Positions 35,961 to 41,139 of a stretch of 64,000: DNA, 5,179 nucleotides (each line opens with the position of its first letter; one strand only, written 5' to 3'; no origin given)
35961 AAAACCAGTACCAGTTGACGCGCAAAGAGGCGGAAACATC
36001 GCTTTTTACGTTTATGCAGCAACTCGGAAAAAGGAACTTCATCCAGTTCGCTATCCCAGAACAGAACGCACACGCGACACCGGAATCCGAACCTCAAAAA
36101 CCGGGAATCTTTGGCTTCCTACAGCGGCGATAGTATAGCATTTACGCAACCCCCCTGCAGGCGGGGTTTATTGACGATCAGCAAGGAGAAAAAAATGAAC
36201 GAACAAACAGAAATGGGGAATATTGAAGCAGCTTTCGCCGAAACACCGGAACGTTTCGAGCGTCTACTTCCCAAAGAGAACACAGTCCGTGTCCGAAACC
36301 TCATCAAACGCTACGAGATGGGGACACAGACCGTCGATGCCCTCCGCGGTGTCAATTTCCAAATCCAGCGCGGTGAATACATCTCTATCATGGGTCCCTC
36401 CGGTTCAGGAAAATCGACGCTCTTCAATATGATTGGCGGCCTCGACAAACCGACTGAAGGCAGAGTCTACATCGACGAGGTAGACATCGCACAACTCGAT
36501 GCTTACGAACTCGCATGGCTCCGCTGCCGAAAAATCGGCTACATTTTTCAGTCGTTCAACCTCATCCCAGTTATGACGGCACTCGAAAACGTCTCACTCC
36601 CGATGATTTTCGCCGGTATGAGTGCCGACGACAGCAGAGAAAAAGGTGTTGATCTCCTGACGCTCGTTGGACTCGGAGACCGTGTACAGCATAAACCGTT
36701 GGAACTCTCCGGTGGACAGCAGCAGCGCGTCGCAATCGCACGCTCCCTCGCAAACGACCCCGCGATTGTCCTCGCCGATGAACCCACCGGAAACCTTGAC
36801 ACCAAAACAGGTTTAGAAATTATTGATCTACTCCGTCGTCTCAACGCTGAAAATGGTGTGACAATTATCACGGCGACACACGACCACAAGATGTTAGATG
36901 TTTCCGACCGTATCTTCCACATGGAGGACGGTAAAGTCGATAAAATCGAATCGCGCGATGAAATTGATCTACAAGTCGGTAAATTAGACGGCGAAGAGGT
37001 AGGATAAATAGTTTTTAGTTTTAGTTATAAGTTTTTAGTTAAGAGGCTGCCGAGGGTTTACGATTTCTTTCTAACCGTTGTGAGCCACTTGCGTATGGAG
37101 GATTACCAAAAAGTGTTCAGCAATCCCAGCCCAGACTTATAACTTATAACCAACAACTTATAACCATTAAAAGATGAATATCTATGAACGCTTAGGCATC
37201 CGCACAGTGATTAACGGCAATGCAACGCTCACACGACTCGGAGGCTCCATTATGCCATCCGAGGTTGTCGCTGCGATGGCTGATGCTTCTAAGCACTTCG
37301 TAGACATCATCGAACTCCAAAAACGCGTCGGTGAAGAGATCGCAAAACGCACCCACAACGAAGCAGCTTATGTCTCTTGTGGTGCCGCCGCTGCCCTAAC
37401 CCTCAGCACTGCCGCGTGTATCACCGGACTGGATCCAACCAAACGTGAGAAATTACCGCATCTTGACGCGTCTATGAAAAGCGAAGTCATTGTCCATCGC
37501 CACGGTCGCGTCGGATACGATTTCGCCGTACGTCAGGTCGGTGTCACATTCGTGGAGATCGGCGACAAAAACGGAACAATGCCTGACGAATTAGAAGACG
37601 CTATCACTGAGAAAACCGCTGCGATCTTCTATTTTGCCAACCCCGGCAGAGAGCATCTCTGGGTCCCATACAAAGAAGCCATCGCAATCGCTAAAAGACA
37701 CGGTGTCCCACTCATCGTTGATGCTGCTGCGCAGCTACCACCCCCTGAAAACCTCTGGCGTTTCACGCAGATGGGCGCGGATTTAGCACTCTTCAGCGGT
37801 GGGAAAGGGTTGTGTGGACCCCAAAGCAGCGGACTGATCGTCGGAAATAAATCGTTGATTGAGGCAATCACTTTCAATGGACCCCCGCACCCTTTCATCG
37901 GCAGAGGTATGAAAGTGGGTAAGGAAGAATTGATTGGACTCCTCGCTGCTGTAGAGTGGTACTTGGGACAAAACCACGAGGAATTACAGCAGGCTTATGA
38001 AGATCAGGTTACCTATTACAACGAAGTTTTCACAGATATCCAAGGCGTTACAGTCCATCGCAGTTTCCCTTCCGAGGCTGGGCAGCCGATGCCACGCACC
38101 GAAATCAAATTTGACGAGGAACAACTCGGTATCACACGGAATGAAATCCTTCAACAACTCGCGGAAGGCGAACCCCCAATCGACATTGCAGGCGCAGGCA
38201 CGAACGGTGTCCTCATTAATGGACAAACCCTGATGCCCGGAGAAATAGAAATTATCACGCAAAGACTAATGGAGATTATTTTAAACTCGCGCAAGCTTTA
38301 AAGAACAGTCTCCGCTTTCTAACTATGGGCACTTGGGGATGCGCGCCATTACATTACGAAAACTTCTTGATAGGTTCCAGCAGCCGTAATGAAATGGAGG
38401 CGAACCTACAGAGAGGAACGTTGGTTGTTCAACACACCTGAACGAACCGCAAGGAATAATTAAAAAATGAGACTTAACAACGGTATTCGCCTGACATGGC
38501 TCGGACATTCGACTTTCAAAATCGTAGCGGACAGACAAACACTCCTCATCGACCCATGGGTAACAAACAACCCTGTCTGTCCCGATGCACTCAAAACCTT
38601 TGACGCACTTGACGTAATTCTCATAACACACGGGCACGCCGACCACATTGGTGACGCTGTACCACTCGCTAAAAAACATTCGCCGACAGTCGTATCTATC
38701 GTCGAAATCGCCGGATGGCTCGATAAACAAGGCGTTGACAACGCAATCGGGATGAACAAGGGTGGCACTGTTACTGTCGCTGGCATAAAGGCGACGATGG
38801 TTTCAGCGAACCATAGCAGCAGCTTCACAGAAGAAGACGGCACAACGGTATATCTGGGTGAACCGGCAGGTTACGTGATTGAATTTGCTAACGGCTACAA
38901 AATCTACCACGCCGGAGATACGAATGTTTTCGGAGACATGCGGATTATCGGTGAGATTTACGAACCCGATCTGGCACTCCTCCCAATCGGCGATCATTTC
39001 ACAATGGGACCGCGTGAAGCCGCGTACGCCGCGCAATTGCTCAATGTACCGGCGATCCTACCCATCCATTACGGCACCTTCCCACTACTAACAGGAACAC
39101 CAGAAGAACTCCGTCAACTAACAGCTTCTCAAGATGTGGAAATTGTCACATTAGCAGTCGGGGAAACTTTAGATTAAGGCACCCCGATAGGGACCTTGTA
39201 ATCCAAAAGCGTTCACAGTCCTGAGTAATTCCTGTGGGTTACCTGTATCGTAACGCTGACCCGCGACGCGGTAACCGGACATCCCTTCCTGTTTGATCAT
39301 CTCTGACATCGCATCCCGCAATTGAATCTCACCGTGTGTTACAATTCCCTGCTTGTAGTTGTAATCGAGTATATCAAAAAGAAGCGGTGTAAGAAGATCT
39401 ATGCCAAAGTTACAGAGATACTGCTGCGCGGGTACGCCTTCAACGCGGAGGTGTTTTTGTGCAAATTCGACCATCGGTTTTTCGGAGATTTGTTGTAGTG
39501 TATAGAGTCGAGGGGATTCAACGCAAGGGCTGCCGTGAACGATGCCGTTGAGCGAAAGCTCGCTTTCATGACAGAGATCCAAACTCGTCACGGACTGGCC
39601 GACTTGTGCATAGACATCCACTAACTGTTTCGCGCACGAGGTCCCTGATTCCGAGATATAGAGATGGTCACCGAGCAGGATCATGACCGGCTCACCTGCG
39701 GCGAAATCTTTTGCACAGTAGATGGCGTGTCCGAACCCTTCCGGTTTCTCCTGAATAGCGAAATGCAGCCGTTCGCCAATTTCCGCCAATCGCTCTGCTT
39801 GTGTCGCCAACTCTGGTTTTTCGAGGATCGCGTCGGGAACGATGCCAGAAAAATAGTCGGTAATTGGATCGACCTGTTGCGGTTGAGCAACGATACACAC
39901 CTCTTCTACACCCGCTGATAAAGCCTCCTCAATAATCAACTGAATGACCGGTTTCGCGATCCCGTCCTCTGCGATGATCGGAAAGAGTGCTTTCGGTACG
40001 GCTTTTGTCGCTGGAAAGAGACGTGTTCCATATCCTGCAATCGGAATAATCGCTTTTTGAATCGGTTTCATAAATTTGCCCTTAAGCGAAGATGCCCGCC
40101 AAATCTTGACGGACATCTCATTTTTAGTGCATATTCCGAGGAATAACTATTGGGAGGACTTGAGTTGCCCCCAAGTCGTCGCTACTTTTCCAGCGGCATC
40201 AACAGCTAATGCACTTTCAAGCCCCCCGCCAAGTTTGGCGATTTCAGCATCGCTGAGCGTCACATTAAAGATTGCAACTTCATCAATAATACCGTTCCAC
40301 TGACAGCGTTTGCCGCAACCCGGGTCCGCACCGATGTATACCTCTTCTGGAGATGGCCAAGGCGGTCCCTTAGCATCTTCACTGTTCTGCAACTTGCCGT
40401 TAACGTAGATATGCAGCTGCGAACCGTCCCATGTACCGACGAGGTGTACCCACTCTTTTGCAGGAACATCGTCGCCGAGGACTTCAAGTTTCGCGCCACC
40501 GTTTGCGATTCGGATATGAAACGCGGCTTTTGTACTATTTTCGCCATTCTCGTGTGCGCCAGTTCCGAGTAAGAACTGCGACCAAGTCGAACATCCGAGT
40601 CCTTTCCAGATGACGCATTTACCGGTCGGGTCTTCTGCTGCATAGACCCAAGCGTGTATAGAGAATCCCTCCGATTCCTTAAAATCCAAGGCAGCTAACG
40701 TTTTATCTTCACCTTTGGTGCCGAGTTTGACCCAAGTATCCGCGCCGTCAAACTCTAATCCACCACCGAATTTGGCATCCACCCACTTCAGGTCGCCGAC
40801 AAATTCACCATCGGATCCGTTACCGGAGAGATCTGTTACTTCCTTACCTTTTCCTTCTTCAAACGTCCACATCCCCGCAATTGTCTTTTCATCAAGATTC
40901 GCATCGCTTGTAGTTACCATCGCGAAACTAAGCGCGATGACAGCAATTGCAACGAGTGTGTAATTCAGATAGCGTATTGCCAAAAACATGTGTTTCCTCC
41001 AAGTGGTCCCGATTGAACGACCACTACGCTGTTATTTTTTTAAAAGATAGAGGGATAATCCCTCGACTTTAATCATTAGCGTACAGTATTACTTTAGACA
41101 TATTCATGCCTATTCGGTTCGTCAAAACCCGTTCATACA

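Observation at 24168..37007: EnvC-FtsEX-like module collapsed into one operon: giant exported pseudo-M28/coiled-coil protein fused to a MacB/FtsX permease, plus MacB-type ATPase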

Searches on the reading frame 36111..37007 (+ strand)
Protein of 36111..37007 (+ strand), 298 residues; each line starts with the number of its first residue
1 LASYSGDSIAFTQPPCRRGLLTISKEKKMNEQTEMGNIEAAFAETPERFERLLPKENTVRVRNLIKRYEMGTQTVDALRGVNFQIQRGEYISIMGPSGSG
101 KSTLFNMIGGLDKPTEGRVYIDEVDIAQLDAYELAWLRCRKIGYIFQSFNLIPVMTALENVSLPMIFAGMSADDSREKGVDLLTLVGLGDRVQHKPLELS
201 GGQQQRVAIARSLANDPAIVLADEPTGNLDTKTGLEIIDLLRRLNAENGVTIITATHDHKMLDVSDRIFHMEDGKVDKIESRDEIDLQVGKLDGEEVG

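Call 4: search_protein_families(library=pfam, proteins=[window:36111-37007:+], max_evalue=0.01)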
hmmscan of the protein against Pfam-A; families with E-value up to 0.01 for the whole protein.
window:36111-37007:+ (298 aa): 5 families
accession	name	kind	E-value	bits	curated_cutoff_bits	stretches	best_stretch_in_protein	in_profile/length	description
PF00005.33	ABC_tran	-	9.2e-35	120.7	25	1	78-226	1-136/137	ABC transporter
PF02463.25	SMC_N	-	7.9e-05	22.6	40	0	198-272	136-212/220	RecF/RecN/SMC N terminal domain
PF13304.12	AAA_21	-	0.00019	22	27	0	182-259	221-300/304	AAA domain, putative AbiEii toxin, Type IV TA system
PF13555.12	AAA_29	-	0.00063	19.9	27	1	80-105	14-39/61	P-loop containing region of AAA domain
PF03193.22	RsgA_GTPase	-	0.0037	17.6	30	1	70-110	89-128/174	RsgA GTPase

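Call 5: search_protein_families(library=ncbifam, proteins=[window:36111-37007:+], max_evalue=0.01)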
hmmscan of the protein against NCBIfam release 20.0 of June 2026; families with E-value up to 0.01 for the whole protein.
window:36111-37007:+ (298 aa): 190 families (the best 25 are shown)
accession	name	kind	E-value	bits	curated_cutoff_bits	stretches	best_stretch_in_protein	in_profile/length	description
TIGR02211.1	LolD_lipo_ex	equivalog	1.2e-70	237.4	307.75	1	59-276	2-219/221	lipoprotein-releasing ABC transporter ATP-binding protein LolD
TIGR02982.1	heterocyst_DevA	subfamily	4.5e-66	222.6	295.8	1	59-276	2-219/220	ABC exporter ATP-binding subunit, DevA family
NF007879.0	PRK10584.1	equivalog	2e-65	220.7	336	1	54-277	2-225/228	putative ABC transporter ATP-binding protein YbbA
NF038007.1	ABC_ATP_DarD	equivalog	4.3e-65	219.2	375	1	60-275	3-217/218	darobactin export ABC transporter ATP-binding protein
NF008639.0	PRK11629.1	equivalog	9e-65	218.3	360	1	59-277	7-225/234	lipoprotein-releasing ABC transporter ATP-binding protein LolD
NF007826.0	PRK10535.1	equivalog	1.2e-63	215.4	966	1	60-277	6-222/648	macrolide ABC transporter ATP-binding protein/permease MacB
TIGR02673.1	FtsE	equivalog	3.5e-63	213.1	264.85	1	59-275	2-214/214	cell division ATP-binding protein FtsE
TIGR01186.1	proV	subfamily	5.5e-57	193.5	326.6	1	76-285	7-217/363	betaine/proline/choline family ABC transporter ATP-binding protein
TIGR03608.1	L_ocin_972_ABC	subfamily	2.5e-56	190.4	254.85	1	73-270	9-205/206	putative bacteriocin export ABC transporter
NF040933.2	ABC_arch_GlcV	equivalog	2e-54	184.8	450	1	58-285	2-229/357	glucose ABC transporter ATP-binding protein GlcV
TIGR02315.1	ABC_phnC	equivalog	4.4e-53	180.2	266.1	1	59-276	2-224/243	phosphonate ABC transporter ATP-binding protein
TIGR03265.1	PhnT2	equivalog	2.1e-51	175.2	457.7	1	58-285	4-222/353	putative 2-aminoethylphosphonate ABC transporter ATP-binding protein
TIGR02314.1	ABC_MetN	equivalog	2.9e-51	174.5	499.7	1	59-270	2-209/343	methionine ABC transporter ATP-binding protein MetN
NF006987.0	PRK09452.1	equivalog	4e-50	170.6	482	1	55-285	14-235/378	spermidine/putrescine ABC transporter ATP-binding protein PotA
TIGR00968.1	3a0106s01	subfamily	3.7e-49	167.4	342.75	1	61-285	3-218/237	sulfate ABC transporter ATP-binding protein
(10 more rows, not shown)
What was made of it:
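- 36195..37007 (+): Cognate ABC ATPase of the LolD/MacB/FtsE class, 270 aa. Calls 4, 5.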

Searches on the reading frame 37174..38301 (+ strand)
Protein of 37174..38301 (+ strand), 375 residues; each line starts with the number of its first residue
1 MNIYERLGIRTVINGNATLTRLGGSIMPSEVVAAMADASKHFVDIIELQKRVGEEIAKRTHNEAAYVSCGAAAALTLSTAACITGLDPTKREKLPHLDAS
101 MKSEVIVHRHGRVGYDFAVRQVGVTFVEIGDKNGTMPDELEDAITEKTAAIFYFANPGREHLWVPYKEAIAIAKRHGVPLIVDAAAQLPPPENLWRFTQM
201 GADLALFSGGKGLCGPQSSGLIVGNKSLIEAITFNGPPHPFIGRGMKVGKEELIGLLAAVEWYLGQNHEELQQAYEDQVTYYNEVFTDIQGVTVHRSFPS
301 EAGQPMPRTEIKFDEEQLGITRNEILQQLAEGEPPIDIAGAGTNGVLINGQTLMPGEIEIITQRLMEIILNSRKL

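Call 4: search_protein_families(library=pfam, proteins=[window:37174-38301:+], max_evalue=0.01)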
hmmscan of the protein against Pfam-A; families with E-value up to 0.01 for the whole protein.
window:37174-38301:+ (375 aa): 4 families
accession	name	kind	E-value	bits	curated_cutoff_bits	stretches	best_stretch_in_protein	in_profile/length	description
PF03841.19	SelA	-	7.1e-11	42.2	22.8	1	116-268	101-264/367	L-seryl-tRNA selenium transferase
PF00266.25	Aminotran_5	-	3.3e-09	36.7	21.5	1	122-232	114-221/371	Aminotransferase class-V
PF01041.23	DegT_DnrJ_EryC1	-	2.7e-07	30.6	19.8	1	53-188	23-150/360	DegT/DnrJ/EryC1/StrS aminotransferase family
PF01053.26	Cys_Met_Meta_PP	-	0.00067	18.8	27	1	128-223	118-212/381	Cys/Met metabolism PLP-dependent enzyme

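Call 5: search_protein_families(library=ncbifam, proteins=[window:37174-38301:+], max_evalue=0.01)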
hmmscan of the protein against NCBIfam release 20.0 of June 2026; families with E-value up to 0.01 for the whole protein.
window:37174-38301:+ (375 aa): 20 families
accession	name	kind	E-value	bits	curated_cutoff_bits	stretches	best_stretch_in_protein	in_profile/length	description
TIGR01437.1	selA_rel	subfamily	2e-69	234.2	385.3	1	3-369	1-363/363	DgaE family pyridoxal phosphate-dependent ammonia lyase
NF047797.1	glminPNH3LysDgaE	equivalog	1.8e-58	198.3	600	1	1-370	1-363/367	D-glucosaminate-6-phosphate ammonia lyase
TIGR00474.1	selA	equivalog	2.1e-13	49.9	267.9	1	9-267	73-338/455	L-seryl-tRNA(Sec) selenium transferase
NF004650.0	PRK05994.1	equivalog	8.7e-08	31.4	667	1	134-223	135-223/427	O-acetylhomoserine aminocarboxypropyltransferase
NF006096.0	PRK08248.1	equivalog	1.5e-07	30.4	726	1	121-222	126-223/431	homocysteine synthase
NF005695.0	PRK07503.1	equivalog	1.5e-06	27.1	666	1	104-236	106-238/403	methionine gamma-lyase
TIGR01326.1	OAH_OAS_sulfhy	subfamily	6.2e-06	25.2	495.1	1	119-223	117-217/418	O-acetylhomoserine aminocarboxypropyltransferase/cysteine synthase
TIGR01977.1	am_tr_V_EF2568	hypoth_equivalog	1.4e-05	24.3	377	1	121-236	111-225/376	cysteine desulfurase family protein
TIGR01979.1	sufS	subfamily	1.4e-05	24.2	475.1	1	124-232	136-241/403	SufS family cysteine desulfurase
NF006095.0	PRK08247.1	equivalog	1.9e-05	23.6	585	1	133-225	123-214/369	methionine biosynthesis PLP-dependent protein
NF005872.0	PRK07812.1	equivalog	2.8e-05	22.7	703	1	119-223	134-233/439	bifunctional o-acetylhomoserine/o-acetylserine sulfhydrylase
NF006004.0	PRK08134.1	equivalog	8.1e-05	21.5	636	1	122-216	127-215/433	O-acetylhomoserine aminocarboxypropyltransferase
TIGR04427.1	PLP_DesI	equivalog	8.6e-05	21.8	650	1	82-328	70-318/390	dTDP-4-dehydro-6-deoxyglucose aminotransferase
NF004125.0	PRK05613.1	equivalog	0.00021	19.9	765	1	122-218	134-223/437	O-acetylhomoserine/O-acetylserine sulfhydrylase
NF004757.0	PRK06084.1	equivalog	0.00065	18.6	790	1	140-219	136-212/425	bifunctional O-acetylhomoserine aminocarboxypropyltransferase/cysteine synthase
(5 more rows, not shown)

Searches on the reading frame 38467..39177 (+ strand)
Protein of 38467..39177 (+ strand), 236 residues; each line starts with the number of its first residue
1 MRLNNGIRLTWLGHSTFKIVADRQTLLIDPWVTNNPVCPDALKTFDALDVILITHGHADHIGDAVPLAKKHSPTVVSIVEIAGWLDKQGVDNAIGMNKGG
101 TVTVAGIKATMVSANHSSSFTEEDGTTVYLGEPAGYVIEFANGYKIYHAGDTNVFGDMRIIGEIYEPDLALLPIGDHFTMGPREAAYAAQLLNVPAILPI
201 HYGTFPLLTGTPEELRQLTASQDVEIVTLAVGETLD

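Call 4: search_protein_families(library=pfam, proteins=[window:38467-39177:+], max_evalue=0.01)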
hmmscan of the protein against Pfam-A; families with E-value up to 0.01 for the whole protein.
window:38467-39177:+ (236 aa): 3 families
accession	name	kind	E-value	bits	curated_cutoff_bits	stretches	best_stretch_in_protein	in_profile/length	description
PF12706.13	Lactamase_B_2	-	2.9e-28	99.3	27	1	25-202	2-200/200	Beta-lactamase superfamily domain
PF13483.12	Lactamase_B_3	-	6e-23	82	24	1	8-201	1-160/160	Beta-lactamase superfamily domain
PF00753.33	Lactamase_B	-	2.1e-09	38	22.7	1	11-157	3-155/196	Metallo-beta-lactamase superfamily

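Call 5: search_protein_families(library=ncbifam, proteins=[window:38467-39177:+], max_evalue=0.01)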
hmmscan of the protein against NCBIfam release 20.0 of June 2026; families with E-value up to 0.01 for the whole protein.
window:38467-39177:+ (236 aa): 5 families
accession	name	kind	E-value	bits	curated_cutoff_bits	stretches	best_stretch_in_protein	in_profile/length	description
NF001911.0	PRK00685.1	equivalog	1.1e-83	280.3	144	1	8-235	2-226/228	metal-dependent hydrolase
TIGR03413.1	GSH_gloB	equivalog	2.2e-05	24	200.8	1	22-112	19-102/248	hydroxyacylglutathione hydrolase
NF041804.1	MBL_fold_SolJ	exception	4.7e-05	22.7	350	1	23-77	29-84/224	solanimycin biosynthesis MBL-fold hydrolase SolJ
NF008688.0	PRK11709.1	equivalog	8.7e-05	21.5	306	1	34-219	97-300/355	L-ascorbate 6-phosphate lactonase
NF033106.1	blaL1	exception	0.0045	16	560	1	47-92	97-142/290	L1 family subclass B3 metallo-beta-lactamase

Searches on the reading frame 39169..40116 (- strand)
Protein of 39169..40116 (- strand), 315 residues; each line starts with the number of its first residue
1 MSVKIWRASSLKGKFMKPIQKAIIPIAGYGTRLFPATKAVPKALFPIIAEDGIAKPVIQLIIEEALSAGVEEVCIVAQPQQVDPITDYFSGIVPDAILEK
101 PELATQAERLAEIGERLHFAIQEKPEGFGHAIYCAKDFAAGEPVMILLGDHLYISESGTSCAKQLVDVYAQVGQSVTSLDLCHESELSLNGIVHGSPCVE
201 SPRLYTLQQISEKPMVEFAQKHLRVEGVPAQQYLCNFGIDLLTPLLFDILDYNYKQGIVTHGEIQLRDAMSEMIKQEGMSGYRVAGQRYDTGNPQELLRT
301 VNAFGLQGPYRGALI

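Call 9: search_protein_families(library=pfam, proteins=[window:39169-40116:-], max_evalue=0.01)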
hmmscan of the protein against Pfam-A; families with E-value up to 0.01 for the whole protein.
window:39169-40116:- (315 aa): 2 families
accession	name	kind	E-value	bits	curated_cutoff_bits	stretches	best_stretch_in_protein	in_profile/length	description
PF00483.29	NTP_transferase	-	7.2e-17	62.2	21.2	1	21-300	1-238/245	Nucleotidyl transferase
PF12804.13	NTP_transf_3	-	8.5e-05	23.2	27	1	22-156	1-101/160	MobA-like NTP transferase domain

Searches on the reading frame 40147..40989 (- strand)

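Call 9: search_protein_families(library=pfam, proteins=[window:40147-40989:-], max_evalue=0.01)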
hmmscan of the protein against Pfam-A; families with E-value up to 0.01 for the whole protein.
window:40147-40989:- (280 aa): 1 family
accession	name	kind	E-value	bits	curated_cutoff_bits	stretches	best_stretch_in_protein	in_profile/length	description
PF13385.13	Laminin_G_3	-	2.2e-26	93.2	27.6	1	97-251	8-151/151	Concanavalin A-like lectin/glucanases superfamily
